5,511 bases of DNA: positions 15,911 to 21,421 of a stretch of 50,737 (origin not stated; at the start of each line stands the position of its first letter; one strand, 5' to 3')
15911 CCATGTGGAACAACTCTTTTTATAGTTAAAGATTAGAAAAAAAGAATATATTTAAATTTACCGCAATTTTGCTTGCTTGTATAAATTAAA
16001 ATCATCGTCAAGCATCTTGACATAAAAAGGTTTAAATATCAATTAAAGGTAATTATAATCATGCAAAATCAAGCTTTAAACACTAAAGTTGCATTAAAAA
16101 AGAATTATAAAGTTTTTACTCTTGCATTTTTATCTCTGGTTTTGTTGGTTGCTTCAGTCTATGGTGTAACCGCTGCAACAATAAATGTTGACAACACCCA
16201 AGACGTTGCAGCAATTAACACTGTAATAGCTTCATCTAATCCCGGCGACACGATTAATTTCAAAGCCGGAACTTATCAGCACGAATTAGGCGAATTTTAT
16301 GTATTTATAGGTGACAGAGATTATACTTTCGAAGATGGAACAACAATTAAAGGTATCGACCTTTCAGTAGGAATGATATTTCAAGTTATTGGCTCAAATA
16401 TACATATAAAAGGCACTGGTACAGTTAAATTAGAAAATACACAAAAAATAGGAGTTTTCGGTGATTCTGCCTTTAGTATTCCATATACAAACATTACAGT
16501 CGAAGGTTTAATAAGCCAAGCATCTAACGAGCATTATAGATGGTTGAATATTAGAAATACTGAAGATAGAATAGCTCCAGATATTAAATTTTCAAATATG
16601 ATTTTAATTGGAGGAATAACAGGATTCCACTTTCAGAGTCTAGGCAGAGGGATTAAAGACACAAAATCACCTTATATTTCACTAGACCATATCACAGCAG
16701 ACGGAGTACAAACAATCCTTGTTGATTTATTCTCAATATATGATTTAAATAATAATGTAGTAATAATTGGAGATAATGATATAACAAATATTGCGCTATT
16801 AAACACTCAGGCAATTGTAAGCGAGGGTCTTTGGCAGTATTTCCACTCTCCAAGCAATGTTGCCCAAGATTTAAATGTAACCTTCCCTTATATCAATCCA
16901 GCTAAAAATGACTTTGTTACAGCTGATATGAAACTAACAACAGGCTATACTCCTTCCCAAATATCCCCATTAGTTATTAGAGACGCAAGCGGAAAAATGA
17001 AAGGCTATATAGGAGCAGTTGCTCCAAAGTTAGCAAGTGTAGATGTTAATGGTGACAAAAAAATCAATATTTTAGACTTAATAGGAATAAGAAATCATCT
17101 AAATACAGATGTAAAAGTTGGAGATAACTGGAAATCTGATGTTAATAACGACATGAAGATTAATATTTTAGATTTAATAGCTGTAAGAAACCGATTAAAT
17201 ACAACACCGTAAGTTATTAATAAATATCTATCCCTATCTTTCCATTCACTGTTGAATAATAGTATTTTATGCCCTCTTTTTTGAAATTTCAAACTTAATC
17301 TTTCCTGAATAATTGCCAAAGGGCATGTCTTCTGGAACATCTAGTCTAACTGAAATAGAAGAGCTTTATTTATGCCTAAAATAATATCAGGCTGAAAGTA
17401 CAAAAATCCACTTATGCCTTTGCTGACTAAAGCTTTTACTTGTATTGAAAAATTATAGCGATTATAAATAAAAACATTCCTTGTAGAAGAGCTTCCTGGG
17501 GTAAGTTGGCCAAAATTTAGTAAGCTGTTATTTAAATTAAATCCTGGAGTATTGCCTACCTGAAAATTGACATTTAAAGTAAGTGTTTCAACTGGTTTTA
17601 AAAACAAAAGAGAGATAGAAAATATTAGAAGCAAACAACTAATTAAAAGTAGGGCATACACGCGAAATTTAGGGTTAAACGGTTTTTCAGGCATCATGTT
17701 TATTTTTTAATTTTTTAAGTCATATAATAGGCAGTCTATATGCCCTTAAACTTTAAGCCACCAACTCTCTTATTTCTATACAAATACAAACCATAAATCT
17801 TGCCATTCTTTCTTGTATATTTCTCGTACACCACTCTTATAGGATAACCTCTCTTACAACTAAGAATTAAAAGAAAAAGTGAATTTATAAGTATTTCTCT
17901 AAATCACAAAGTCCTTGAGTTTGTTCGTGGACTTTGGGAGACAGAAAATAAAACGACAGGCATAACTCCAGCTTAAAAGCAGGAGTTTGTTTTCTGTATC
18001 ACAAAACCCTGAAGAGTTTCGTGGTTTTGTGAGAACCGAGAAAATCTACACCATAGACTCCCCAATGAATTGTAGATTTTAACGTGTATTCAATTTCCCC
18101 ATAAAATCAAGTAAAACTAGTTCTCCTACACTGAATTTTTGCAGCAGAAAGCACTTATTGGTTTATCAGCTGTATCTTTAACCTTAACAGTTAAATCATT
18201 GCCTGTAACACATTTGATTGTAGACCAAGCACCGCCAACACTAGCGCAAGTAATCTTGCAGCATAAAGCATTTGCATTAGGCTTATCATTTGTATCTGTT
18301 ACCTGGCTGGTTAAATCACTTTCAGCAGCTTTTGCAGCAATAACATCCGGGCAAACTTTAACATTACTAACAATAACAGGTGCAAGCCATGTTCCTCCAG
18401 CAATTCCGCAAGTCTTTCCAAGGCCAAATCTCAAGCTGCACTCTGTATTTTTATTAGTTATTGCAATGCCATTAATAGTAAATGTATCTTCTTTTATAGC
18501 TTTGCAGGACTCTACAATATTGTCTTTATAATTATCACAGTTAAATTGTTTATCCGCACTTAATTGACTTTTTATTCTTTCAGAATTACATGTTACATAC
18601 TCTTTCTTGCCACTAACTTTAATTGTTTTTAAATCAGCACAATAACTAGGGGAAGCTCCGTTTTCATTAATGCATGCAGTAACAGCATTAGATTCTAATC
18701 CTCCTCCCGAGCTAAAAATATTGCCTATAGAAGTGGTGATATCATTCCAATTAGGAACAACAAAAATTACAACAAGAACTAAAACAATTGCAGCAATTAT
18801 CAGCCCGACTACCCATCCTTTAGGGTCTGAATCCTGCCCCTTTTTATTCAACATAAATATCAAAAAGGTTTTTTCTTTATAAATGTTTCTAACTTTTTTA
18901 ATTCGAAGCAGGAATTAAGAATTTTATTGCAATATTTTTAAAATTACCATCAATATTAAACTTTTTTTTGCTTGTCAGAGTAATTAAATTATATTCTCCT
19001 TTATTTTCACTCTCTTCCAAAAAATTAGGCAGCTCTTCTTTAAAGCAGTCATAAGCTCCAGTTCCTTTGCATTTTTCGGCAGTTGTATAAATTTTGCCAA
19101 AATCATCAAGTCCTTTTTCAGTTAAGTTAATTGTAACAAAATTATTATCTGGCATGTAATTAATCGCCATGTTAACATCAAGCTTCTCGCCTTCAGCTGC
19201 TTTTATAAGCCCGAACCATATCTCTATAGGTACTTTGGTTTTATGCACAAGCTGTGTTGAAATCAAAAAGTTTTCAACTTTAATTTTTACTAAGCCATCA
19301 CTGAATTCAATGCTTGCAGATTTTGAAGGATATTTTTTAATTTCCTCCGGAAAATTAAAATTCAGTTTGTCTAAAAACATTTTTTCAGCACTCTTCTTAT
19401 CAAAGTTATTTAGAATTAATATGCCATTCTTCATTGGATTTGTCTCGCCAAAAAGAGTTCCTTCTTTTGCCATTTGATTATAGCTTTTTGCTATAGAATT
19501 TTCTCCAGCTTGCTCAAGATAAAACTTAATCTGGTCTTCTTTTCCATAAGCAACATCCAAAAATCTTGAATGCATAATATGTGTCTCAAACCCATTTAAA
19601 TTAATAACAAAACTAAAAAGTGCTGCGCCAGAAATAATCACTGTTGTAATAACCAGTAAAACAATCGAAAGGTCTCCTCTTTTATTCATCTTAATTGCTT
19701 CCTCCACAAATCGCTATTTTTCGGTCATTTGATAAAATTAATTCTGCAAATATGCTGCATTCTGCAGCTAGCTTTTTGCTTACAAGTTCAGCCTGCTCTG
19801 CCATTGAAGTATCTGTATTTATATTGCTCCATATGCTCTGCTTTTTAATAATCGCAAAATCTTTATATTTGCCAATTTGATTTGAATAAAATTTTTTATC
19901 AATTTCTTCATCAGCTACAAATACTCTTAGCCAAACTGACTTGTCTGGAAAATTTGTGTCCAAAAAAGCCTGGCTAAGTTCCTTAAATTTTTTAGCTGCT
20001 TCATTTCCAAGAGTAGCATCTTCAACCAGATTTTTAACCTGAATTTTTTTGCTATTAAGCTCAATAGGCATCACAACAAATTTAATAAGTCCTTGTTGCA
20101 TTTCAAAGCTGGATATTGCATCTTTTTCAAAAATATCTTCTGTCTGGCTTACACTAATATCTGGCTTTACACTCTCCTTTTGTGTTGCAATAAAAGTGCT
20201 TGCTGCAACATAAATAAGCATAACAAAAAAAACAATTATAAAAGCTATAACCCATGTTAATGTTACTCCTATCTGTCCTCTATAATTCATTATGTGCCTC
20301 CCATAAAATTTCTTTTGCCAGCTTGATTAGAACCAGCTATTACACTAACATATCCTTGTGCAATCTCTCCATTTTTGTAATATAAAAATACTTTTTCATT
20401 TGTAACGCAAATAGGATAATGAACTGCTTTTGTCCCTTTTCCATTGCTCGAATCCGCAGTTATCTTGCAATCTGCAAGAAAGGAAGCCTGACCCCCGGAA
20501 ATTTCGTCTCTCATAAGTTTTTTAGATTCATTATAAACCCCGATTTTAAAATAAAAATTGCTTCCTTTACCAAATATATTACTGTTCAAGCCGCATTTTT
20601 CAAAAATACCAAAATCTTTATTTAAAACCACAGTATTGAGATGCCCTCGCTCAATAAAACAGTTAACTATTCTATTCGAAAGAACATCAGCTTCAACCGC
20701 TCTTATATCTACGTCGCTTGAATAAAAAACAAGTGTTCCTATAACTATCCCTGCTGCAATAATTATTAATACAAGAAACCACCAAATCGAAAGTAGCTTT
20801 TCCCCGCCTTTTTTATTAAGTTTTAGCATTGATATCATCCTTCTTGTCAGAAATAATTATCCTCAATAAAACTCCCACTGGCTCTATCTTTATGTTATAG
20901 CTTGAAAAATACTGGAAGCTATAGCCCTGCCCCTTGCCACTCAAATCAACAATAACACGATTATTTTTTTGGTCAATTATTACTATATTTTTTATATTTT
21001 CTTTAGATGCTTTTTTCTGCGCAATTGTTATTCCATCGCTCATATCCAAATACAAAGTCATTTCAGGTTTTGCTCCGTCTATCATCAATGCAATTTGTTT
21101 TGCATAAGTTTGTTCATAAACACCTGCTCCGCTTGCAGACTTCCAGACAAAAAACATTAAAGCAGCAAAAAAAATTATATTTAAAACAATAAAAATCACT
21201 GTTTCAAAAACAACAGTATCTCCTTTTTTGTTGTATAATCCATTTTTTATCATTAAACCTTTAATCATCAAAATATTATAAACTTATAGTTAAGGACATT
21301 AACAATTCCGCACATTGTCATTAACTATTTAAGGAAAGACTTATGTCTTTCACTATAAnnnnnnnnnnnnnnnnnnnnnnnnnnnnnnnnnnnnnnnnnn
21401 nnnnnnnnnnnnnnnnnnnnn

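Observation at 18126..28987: Ten-gene prepilin-like operon with PilC/TadC-like and PilB/FlaI-like genes: an expanded type IV pilus (Tad/Epd-like) locus beside giant adhesins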

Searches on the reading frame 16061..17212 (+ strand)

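Call 7: search_protein_families(library=pfam, proteins=[window:16061-17212:+], max_evalue=0.1)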
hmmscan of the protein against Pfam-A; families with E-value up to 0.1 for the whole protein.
window:16061-17212:+ (383 aa): 2 families
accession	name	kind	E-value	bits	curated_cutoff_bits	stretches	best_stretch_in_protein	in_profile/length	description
PF00404.24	Dockerin_1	-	9.4e-09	35.8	22.9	1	328-380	3-57/57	Dockerin type I domain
PF00036.39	EF-hand_1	-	0.074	13.1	25.4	0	327-342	9-24/29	EF hand domain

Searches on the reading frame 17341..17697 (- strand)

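Call 6: search_protein_families(library=ncbifam, proteins=[window:17341-17697:-], max_evalue=1)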
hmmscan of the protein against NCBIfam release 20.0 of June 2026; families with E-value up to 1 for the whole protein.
window:17341-17697:- (118 aa): 0 families

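Call 7: search_protein_families(library=pfam, proteins=[window:17341-17697:-], max_evalue=0.1)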
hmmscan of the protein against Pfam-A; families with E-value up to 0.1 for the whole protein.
window:17341-17697:- (118 aa): 1 family
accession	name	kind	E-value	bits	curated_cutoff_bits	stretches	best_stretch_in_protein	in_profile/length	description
PF22073.2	Cep192_D4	-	0.0052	17.4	35.5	1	54-98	5-49/112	Cep192 domain 4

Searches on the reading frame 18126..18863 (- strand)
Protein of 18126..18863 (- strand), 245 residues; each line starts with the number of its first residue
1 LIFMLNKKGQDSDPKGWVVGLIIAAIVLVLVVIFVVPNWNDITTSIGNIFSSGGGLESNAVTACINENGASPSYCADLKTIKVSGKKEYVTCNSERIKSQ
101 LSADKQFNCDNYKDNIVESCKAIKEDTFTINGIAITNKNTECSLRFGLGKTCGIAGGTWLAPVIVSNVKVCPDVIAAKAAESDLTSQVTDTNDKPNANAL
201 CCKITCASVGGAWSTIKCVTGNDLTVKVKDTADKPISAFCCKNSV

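Call 6: search_protein_families(library=ncbifam, proteins=[window:18126-18863:-], max_evalue=1)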
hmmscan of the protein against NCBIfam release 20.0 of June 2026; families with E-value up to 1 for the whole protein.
window:18126-18863:- (245 aa): 0 families

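Call 7: search_protein_families(library=pfam, proteins=[window:18126-18863:-], max_evalue=0.1)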
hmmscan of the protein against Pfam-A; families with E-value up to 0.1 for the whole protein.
window:18126-18863:- (245 aa): 1 family
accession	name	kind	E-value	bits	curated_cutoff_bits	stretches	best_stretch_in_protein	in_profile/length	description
PF18933.6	PsbP_2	-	0.031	14.7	27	1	20-122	2-108/184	PsbP-like protein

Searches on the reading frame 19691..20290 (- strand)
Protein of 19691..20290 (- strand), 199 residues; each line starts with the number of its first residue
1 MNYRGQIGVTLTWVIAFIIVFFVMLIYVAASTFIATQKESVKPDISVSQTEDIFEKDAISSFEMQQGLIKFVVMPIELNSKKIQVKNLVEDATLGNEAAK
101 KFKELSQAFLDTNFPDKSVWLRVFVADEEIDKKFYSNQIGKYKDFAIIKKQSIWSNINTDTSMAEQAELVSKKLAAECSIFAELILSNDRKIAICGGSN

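Call 5: search_protein_families(library=pfam, proteins=[window:19691-20290:-], max_evalue=1)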
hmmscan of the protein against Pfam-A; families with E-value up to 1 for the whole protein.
window:19691-20290:- (199 aa): 0 families

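Call 86: search_protein_families(library=ncbifam, proteins=[window:19691-20290:-], max_evalue=1)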
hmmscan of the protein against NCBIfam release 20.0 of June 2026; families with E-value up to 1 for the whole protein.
window:19691-20290:- (199 aa): 0 families

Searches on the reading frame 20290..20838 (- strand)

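Call 5: search_protein_families(library=pfam, proteins=[window:20290-20838:-], max_evalue=1)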
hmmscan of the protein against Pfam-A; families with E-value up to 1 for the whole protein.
window:20290-20838:- (182 aa): 1 family
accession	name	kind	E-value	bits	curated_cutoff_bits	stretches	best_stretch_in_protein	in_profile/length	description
PF08787.18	Alginate_lyase2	-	0.069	13.4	29.7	1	91-120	191-218/225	Alginate lyase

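Call 86: search_protein_families(library=ncbifam, proteins=[window:20290-20829:-], max_evalue=1)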
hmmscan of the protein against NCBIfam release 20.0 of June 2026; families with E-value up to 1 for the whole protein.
window:20290-20829:- (179 aa): 1 family
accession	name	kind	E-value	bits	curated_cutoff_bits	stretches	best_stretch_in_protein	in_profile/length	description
NF047418.1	teichoic_AuxB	equivalog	0.06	12.3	300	1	10-67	18-75/345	lipoteichoic acid stability factor AuxB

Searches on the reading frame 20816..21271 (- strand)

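Call 5: search_protein_families(library=pfam, proteins=[window:20816-21271:-], max_evalue=1)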
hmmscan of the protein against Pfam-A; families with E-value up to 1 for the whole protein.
window:20816-21271:- (151 aa): 0 families

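Call 86: search_protein_families(library=ncbifam, proteins=[window:20816-21253:-], max_evalue=1)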
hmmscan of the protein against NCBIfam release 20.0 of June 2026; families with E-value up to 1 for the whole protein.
window:20816-21253:- (145 aa): 2 families
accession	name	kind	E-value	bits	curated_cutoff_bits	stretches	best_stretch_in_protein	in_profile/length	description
NF041600.1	cyt_ox_CcoM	equivalog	0.024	15.1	40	1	12-38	4-30/34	cytochrome c oxidase subunit CcoM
NF049893.1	spr0155_permease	equivalog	0.028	14.7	120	1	16-38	140-162/165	ABC transporter permease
